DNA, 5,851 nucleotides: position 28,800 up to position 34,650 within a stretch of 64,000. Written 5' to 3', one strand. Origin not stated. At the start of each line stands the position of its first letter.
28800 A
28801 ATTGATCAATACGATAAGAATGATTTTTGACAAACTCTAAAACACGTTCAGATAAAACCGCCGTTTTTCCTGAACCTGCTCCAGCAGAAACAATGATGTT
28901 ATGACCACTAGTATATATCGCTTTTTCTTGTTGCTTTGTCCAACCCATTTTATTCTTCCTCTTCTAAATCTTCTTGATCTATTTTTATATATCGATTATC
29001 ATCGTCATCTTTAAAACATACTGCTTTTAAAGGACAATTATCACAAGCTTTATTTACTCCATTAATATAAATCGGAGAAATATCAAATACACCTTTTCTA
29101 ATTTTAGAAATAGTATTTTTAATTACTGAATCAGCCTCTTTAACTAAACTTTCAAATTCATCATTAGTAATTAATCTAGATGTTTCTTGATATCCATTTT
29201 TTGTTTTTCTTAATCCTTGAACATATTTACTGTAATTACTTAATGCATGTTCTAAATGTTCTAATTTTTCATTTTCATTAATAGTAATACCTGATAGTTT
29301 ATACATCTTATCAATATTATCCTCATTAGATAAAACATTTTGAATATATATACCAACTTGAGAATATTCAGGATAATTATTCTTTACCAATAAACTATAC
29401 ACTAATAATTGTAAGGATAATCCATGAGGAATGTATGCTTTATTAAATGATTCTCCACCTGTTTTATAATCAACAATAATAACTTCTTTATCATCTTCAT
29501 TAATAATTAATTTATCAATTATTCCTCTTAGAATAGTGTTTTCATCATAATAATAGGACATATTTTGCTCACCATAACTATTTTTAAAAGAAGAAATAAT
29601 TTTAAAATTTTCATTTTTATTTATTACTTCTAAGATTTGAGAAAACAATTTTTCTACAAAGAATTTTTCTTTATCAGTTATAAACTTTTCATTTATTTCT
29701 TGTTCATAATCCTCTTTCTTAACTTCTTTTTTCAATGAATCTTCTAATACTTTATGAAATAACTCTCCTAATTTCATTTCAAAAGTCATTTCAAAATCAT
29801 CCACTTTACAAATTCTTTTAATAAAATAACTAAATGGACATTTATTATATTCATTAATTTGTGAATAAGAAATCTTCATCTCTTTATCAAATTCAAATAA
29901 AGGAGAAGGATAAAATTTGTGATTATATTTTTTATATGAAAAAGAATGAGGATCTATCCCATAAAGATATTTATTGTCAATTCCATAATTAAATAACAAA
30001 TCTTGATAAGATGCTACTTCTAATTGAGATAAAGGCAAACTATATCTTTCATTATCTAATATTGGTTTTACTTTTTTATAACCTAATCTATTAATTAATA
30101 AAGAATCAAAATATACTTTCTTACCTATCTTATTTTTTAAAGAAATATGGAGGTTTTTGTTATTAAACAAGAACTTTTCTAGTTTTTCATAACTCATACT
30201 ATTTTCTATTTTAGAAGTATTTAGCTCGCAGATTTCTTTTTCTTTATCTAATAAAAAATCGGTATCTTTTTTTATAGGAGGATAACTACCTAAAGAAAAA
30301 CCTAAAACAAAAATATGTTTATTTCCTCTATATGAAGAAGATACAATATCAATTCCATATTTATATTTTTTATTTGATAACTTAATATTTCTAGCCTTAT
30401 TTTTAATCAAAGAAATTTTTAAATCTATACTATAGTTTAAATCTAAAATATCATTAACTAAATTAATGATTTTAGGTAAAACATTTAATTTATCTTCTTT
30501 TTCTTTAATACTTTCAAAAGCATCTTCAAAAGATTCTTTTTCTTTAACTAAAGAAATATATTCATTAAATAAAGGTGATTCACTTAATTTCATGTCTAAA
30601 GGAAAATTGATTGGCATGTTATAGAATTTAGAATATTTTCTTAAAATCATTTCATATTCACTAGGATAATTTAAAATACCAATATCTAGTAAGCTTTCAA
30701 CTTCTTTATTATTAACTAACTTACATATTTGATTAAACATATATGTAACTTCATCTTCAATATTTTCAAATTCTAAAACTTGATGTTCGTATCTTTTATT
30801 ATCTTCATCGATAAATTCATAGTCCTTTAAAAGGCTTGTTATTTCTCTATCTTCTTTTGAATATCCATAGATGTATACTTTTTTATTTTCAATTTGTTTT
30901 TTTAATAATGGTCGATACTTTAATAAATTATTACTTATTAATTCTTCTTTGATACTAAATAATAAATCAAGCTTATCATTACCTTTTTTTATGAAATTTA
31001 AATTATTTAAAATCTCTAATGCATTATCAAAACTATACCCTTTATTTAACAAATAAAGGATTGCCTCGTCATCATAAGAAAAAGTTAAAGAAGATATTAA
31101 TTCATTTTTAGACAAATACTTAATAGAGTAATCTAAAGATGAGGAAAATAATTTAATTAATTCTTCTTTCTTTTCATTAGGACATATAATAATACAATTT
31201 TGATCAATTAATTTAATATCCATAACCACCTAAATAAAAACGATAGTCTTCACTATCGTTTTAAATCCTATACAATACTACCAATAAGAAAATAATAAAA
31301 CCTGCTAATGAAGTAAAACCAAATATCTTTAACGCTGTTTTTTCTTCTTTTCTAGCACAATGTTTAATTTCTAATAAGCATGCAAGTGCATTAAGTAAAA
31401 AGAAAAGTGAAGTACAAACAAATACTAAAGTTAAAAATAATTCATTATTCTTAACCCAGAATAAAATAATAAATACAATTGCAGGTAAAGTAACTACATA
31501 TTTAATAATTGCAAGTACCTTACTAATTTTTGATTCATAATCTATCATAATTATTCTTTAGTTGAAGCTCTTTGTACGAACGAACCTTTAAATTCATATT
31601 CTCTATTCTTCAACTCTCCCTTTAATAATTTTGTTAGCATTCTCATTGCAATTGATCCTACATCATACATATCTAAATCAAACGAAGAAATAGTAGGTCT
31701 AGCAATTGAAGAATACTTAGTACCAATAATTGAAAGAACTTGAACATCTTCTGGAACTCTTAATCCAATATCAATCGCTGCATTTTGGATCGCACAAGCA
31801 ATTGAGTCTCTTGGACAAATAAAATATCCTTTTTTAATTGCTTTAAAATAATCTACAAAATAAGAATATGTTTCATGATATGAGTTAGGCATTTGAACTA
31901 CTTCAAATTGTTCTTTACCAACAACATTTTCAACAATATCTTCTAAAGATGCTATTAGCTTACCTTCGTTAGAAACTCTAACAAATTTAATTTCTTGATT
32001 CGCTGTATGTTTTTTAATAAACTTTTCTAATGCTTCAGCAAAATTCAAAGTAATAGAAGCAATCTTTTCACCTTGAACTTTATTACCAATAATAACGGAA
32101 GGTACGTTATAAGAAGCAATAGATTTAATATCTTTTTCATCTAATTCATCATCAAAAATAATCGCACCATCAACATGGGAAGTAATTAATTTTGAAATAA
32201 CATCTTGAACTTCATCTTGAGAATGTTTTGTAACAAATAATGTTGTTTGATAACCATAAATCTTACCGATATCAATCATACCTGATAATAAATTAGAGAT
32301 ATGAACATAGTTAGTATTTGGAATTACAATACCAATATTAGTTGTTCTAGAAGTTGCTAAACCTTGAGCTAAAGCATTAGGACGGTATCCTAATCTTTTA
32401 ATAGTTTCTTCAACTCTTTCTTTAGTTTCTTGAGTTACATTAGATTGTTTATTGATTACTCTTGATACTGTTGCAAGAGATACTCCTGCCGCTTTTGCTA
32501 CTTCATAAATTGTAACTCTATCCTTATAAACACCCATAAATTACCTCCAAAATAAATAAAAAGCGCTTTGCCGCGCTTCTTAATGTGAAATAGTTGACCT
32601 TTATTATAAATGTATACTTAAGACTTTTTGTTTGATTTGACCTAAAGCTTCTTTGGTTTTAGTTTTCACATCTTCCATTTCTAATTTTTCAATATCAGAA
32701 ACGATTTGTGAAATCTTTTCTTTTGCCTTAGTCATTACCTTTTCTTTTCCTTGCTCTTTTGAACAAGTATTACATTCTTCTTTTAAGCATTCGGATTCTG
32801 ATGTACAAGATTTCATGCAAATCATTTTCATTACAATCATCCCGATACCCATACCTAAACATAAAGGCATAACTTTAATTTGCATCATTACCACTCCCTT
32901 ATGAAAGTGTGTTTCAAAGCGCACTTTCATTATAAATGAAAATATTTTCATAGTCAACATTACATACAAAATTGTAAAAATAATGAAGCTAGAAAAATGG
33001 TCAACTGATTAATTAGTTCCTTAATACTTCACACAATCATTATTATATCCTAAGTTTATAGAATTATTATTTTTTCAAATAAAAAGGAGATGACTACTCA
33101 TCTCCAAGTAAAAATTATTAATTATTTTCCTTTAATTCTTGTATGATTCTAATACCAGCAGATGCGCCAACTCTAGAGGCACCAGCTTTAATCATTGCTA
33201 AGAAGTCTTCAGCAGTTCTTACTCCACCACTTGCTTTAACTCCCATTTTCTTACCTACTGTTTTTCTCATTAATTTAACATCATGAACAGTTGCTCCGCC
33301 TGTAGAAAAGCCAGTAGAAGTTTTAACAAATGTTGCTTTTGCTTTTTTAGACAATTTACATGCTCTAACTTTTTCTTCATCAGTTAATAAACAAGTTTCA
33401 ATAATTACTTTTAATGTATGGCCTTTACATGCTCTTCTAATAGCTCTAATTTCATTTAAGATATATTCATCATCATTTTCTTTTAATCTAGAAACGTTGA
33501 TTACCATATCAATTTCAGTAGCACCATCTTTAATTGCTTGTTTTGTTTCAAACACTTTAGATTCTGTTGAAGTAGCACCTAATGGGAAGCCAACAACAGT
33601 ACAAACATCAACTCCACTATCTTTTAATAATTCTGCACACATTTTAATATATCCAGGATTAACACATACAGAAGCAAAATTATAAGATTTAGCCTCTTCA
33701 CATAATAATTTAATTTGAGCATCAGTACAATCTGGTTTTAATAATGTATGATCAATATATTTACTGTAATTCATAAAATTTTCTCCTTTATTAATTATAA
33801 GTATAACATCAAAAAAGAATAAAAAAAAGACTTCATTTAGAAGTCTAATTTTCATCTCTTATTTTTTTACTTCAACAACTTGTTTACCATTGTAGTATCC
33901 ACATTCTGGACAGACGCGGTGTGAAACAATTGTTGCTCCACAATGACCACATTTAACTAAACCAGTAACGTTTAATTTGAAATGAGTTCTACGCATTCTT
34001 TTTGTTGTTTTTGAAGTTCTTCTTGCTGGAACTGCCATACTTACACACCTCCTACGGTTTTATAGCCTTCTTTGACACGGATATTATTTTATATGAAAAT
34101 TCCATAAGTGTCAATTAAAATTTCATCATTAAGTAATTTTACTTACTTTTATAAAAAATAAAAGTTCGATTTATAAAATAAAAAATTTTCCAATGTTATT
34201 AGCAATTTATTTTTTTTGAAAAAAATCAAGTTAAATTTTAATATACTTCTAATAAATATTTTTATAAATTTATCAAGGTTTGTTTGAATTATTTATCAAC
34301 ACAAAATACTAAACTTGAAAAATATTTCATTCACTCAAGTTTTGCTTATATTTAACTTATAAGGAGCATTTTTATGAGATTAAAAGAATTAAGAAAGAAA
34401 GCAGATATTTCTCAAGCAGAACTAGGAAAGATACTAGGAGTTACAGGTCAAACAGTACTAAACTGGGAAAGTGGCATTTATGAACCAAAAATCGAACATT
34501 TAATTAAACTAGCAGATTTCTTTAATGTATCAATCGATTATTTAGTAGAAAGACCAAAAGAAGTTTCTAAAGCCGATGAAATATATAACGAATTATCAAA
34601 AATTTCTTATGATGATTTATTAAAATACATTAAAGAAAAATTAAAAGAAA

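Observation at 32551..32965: Stand-alone small Cys-rich membrane protein gene driven by a perfect consensus promoter packed with nested palindromes sharing an ATGAAA half-site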

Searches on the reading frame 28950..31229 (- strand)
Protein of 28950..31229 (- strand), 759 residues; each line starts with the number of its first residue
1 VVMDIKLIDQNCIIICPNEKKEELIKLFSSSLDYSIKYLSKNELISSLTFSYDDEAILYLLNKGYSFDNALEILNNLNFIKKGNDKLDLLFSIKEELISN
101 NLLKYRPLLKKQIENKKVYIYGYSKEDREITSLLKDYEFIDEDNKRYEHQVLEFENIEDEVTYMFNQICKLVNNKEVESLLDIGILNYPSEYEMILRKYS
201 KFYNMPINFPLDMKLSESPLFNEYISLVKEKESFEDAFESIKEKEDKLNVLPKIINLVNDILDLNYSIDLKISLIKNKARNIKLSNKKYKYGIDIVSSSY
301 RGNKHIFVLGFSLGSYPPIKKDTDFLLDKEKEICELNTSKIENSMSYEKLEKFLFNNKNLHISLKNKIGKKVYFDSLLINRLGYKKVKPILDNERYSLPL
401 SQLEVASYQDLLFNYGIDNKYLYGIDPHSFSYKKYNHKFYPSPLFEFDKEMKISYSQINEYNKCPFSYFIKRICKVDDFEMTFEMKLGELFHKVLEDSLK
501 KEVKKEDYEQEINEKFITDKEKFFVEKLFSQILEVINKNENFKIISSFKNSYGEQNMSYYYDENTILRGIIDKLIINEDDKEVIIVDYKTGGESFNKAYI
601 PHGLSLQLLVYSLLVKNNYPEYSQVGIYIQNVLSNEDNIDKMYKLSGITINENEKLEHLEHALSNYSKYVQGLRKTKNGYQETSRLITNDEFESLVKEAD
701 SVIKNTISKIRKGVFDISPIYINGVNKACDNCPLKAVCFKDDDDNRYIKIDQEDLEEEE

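Call 4: search_protein_families(library=pfam, proteins=[window:28950-31229:-], max_evalue=1)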
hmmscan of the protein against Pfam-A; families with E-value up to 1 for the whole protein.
window:28950-31229:- (759 aa): 5 families
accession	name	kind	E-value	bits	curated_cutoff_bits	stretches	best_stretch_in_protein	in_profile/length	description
PF12705.13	PDDEXK_1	-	9e-27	95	22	1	453-738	2-246/247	PD-(D/E)XK nuclease superfamily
PF10146.14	zf-C4H2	-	0.0068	17.4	34.5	1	637-718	7-90/240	Zinc finger-containing protein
PF13751.12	DDE_Tnp_1_6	-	0.0078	16.9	25.1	1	726-753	30-56/125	Transposase DDE domain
PF09810.15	Exo5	-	0.013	15.5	25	2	554-710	162-294/367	Exonuclease V - a 5' deoxyribonuclease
PF08696.17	Dna2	-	0.048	13.8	22.4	1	453-524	56-127/204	DNA replication factor Dna2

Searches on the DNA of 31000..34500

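Call 7: search_rna_families(source=window, start=31000, end=34500, threshold=evalue, max_evalue=1)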
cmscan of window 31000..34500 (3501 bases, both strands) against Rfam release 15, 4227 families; matches with E-value up to 1: 1.
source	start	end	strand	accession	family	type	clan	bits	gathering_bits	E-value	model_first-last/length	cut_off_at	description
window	32140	32224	-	RF00528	snoMe28S-Gm1083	Gene; snRNA; snoRNA; CD-box;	-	24.4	48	0.24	1-89/89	no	Small nucleolar RNA Me28S-Gm1083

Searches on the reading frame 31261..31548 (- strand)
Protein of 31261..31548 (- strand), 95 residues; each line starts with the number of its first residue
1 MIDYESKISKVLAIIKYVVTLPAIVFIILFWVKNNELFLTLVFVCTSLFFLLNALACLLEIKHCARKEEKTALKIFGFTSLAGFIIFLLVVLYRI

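Call 4: search_protein_families(library=pfam, proteins=[window:31261-31548:-], max_evalue=1)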
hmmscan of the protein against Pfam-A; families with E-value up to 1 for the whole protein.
window:31261-31548:- (95 aa): 5 families
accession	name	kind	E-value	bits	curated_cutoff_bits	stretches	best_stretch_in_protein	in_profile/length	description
PF06687.17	SUR7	-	0.0018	18.4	29.6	1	4-89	104-198/201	SUR7/PalI family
PF16943.10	T4SS_CagC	-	0.067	13.8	27.9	1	39-93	55-112/119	Cag pathogenicity island, type IV secretory system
PF18186.6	SLATT_4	-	0.25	11.5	27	1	5-76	29-97/165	SMODS and SLOG-associating 2TM effector domain family 4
PF11992.13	TgpA_N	-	0.54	9.6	30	1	17-89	104-180/333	TgpA N-terminal domain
PF06836.17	DUF1240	-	0.83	10.8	24.3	1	41-93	11-63/95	Protein of unknown function (DUF1240)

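Call 28: search_protein_families(library=ncbifam, proteins=[window:31261-31548:-], max_evalue=0.01)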
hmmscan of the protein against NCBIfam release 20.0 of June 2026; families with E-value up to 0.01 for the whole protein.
window:31261-31548:- (95 aa): 0 families

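Call 84: search_protein_families(library=phrogs, proteins=[window:31261-31548:-], max_evalue=0.01)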
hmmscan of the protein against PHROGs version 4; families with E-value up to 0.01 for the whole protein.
window:31261-31548:- (95 aa): 0 families

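Call 85: search_protein_families(library=padloc, proteins=[window:31261-31548:-], max_evalue=0.01)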
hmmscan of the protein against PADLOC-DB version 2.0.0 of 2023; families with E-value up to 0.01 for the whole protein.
window:31261-31548:- (95 aa): 1 family
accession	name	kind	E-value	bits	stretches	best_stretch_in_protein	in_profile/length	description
PDLC01090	C3a194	-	0.0021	15.7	1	38-95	14-71/379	AA transporter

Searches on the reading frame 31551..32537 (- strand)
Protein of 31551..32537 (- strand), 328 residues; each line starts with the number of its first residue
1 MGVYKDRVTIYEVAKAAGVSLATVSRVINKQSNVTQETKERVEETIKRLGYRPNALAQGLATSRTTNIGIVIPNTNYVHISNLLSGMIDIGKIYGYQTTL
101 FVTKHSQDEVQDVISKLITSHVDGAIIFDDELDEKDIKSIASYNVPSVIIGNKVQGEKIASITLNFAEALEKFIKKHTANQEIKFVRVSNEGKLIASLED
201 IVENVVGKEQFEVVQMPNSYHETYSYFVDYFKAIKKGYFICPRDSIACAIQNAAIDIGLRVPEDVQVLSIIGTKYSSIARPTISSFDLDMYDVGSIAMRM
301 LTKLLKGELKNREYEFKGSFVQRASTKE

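Call 4: search_protein_families(library=pfam, proteins=[window:31551-32537:-], max_evalue=1)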
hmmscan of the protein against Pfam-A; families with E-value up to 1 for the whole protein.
window:31551-32537:- (328 aa): 13 families
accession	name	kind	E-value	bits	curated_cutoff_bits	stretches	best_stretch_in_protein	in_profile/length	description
PF00356.27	LacI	-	7e-20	71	27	1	9-54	1-46/46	Bacterial regulatory proteins, lacI family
PF13377.12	Peripla_BP_3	-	2.3e-14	54.2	26.5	1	239-326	79-167/167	Periplasmic binding protein-like domain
PF01381.28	HTH_3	-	0.00037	20.9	23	1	9-38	11-40/55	Helix-turn-helix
PF13407.12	Peripla_BP_4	-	0.00059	19.9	35.1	1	68-308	1-257/258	Periplasmic binding protein domain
PF08004.16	DUF1699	-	0.003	17.7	33.4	1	196-235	28-67/130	Protein of unknown function (DUF1699)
PF00532.27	Peripla_BP_1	-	0.0066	16.4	22.2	1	66-152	2-89/281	Periplasmic binding proteins and sugar binding domain of LacI family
PF00006.31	ATP-synt_ab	-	0.012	15.7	29.5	1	82-137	147-202/213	ATP synthase alpha/beta family, nucleotide-binding domain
PF04967.18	HTH_10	-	0.022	15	23.1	0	7-30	23-46/53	HTH DNA binding domain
PF15978.11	TnsD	-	0.052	13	32.4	1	6-45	198-237/355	Tn7-like transposition protein D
PF13384.12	HTH_23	-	0.12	12.7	24.6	1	4-30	14-40/50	Homeodomain-like domain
PF01371.25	Trp_repressor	-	0.13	12.8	27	1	6-40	48-82/88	Trp repressor protein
PF04552.19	Sigma54_DBD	-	0.16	12.2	22.8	0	9-33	51-75/160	Sigma-54, DNA binding domain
PF13443.12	HTH_26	-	0.2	12.4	22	1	7-34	10-38/63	Cro/C1-type HTH DNA-binding domain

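Call 28: search_protein_families(library=ncbifam, proteins=[window:31551-32537:-], max_evalue=0.01)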
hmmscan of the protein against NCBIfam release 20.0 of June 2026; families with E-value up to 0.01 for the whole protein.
window:31551-32537:- (328 aa): 18 families
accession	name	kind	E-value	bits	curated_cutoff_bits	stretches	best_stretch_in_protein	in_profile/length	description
TIGR01481.1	ccpA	equivalog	1.1e-63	215.6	442.35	1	7-327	2-330/330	catabolite control protein A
NF047341.1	lactose_RbsR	equivalog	4.7e-32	111.6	382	1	7-327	2-329/331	ribose utilization transcriptional repressor RbsR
NF007075.0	PRK09526.1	subfamily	2.9e-31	108.7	340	2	6-144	4-142/358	LacI family DNA-binding transcriptional regulator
NF052440.1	TransRegGNTRPSEAE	equivalog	5.3e-31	107.9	400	2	6-171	4-169/333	HTH-type transcriptional regulator GntR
NF051853.1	TransRegUriRCory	equivalog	3.2e-27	95.5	550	1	9-177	2-170/327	transcriptional regulator UriR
NF007979.0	PRK10703.1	equivalog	3.5e-25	88.8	501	1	9-327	3-332/341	HTH-type transcriptional repressor PurR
NF008269.0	PRK11041.1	equivalog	1.2e-23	83.7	436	2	8-154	10-155/342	DNA-binding transcriptional regulator CytR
TIGR02405.1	trehalos_R_Ecol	equivalog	1.2e-22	80.6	357.35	1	7-309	1-300/311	trehalose operon repressor TreR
NF007706.0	PRK10401.1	equivalog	3e-22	79.4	555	1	8-154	2-147/346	HTH-type transcriptional regulator GalS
NF007743.0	PRK10423.1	equivalog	5e-22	78.4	531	1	9-149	3-144/330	ribose operon transcriptional repressor RbsR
NF047913.1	TransRegIdnR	equivalog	4.4e-20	72.2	500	1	5-158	3-155/331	DNA-binding transcriptional regulator IdnR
TIGR02417.1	fruct_sucro_rep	subfamily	5e-19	68.7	389.55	1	9-181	1-177/327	D-fructose-responsive transcription factor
NF007449.0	PRK10014.1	subfamily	1.3e-18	67.2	310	1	5-160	4-160/342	Mal regulon transcriptional regulator MalI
NF008452.0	PRK11303.1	equivalog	7.9e-18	64.7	385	1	9-175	2-172/332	catabolite repressor/activator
NF008002.0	PRK10727.1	equivalog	3.8e-17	62.4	557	1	9-154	3-147/341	HTH-type transcriptional regulator GalR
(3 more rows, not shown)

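Call 29: search_solved_structures(query=window:31551-32537:-, max_evalue=1e-10, show_alignments=1)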
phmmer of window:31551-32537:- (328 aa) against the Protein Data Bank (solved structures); distinct sequences matched with E-value up to 1e-10: 41.
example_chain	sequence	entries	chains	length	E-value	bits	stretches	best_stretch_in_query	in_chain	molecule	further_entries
7e5w_A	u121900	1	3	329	3.3e-51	177.7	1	8-308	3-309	Catabolite control protein A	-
2o20_A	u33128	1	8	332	2.9e-45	158.1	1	6-326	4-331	Catabolite control protein A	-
1zvv_A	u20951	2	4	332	2.5e-44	155.1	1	7-309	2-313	Glucose-resistance amylase regulator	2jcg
1rzr_G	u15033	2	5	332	4.5e-44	154.3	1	7-308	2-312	Glucose-resistance amylase regulator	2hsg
3oqm_A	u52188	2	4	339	4.2e-43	151.1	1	8-309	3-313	Catabolite control protein A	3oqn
3oqo_A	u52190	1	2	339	4.3e-43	151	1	8-309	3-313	Catabolite control protein A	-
3dbi_A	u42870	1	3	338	4.1e-23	85.4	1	8-324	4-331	SUGAR-BINDING TRANSCRIPTIONAL REGULATOR, LACI FAMILY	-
1sxg_A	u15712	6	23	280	4.2e-23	85.4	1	58-308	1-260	Glucose-resistance amylase regulator | Catabolite control protein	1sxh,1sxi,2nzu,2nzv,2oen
4o5a_A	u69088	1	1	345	5.8e-23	85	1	4-139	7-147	LacI family transcription regulator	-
2fep_A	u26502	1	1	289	2.1e-21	79.8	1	62-309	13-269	Catabolite control protein A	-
3e3m_A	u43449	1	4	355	3.2e-21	79.2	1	8-153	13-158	Transcriptional regulator, LacI family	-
3ctp_A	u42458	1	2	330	2.4e-18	69.8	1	9-324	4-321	Periplasmic binding protein/LacI transcriptional regulator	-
1jye_A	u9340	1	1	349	2.4e-18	69.8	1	8-151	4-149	Lactose Operon Repressor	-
1efa_A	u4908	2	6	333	7.8e-18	68.1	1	8-151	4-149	LAC REPRESSOR | Lactose Operon Repressor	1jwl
1jyf_A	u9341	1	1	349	9.3e-18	67.9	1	8-151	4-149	Lactose Operon Repressor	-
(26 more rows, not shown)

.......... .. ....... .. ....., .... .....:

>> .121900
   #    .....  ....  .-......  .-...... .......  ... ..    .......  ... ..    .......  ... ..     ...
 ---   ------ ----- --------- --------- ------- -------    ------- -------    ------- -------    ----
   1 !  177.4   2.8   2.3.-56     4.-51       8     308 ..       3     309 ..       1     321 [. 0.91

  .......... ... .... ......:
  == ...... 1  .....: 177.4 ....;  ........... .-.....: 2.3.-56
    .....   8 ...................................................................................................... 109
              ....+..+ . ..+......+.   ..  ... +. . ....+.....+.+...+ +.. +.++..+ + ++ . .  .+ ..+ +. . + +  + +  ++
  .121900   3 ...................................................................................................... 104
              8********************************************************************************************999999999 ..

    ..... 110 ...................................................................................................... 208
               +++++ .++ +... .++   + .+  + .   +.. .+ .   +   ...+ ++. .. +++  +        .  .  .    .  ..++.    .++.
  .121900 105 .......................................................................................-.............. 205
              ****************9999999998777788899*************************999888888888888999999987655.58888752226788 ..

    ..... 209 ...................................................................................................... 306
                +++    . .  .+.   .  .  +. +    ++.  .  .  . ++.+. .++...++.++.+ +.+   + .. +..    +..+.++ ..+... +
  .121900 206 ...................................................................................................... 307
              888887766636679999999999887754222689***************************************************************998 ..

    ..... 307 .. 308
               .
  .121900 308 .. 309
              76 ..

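Call 30: find_related_loci(query=window:31551-32537:-, collection=genome_contigs, flank=3000)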
Query window:31551-32537:- (328 aa) in genome_contigs; peptide patterns used: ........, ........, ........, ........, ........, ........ (x = any residue, [..] = any of these).
149 stretches matched a pattern; 11 encode a relative of the query (tblastn E <= 1e-3); 11 distinct loci.
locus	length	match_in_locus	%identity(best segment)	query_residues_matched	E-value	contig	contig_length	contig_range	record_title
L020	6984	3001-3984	75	1-328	1e-173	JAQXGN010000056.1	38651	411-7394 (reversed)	MAG: Bacillales bacterium isolate SUG1176 k141_4401238, whole genome shotgun sequence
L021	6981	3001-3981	76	1-328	4e-168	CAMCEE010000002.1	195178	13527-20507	MAG: uncultured Bacillales bacterium isolate SRR17382102_bin.45_metaWRAP_v1.3_MAG genome assembly, contig: ERZ10544608.2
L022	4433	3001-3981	72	1-327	8e-168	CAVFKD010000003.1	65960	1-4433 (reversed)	bacterium isolate H07633-L1_cleanbin_000015 genome assembly, contig: Spades_H07633-L1_contig_145, whole genome shotgun s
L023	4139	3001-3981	72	1-327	7e-169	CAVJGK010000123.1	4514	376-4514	Lachnospiraceae bacterium isolate G02630-L1_cleanbin_000025 genome assembly, contig: Spades_G02630-L1_contig_10201, whol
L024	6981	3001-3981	72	1-327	6e-165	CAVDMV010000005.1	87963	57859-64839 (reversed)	Acutalibacteraceae bacterium isolate H07670-L1_cleanbin_000010 genome assembly, contig: Spades_H07670-L1_contig_76, whol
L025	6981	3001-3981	71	1-327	4e-163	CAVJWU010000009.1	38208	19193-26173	Azospirillum sp. CAG:239 isolate H07681-L1_cleanbin_000018 genome assembly, contig: Spades_H07681-L1_contig_548, whole g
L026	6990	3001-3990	69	1-328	8e-155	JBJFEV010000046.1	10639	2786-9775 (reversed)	MAG: Bacilli bacterium isolate PUUB49_bin.008 NODE_2455_length_10639_cov_5.466648, whole genome shotgun sequence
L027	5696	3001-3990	69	1-328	3e-154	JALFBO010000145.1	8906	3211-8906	MAG: Erysipelotrichaceae bacterium isolate SUG531 k141_9921409, whole genome shotgun sequence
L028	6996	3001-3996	65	1-328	5e-150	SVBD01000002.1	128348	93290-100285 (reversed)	MAG: Erysipelotrichaceae bacterium isolate SIG219 NODE_75_length_128348_cov_43.901466, whole genome shotgun sequence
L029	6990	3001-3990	63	1-327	1e-140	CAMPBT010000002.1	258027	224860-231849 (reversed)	MAG: uncultured Bacillales bacterium isolate SRR873610_bin.55_metaWRAP_v1.3_MAG genome assembly, contig: NODE_23_length_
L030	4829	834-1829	66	1-328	6e-140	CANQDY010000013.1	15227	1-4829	MAG: uncultured Bacilli bacterium isolate Lapin-005__bin92 genome assembly, contig: Lapin-005__NODE_5266_length_15227_co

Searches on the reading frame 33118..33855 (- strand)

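Call 4: search_protein_families(library=pfam, proteins=[window:33118-33855:-], max_evalue=1)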
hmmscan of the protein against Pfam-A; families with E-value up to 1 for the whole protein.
window:33118-33855:- (245 aa): 4 families
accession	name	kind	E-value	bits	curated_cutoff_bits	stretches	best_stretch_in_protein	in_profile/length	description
PF01791.15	DeoC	-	6.7e-27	95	23.8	1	32-233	4-218/229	DeoC/LacD family aldolase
PF01180.27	DHO_dh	-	0.00019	21.2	27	1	189-232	226-269/291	Dihydroorotate dehydrogenase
PF25233.1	DUF7849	-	0.12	12.6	27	1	215-245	151-181/192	Domain of unknown function (DUF7849)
PF02142.27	MGS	-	0.16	12.6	24.1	1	74-144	23-86/94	MGS-like domain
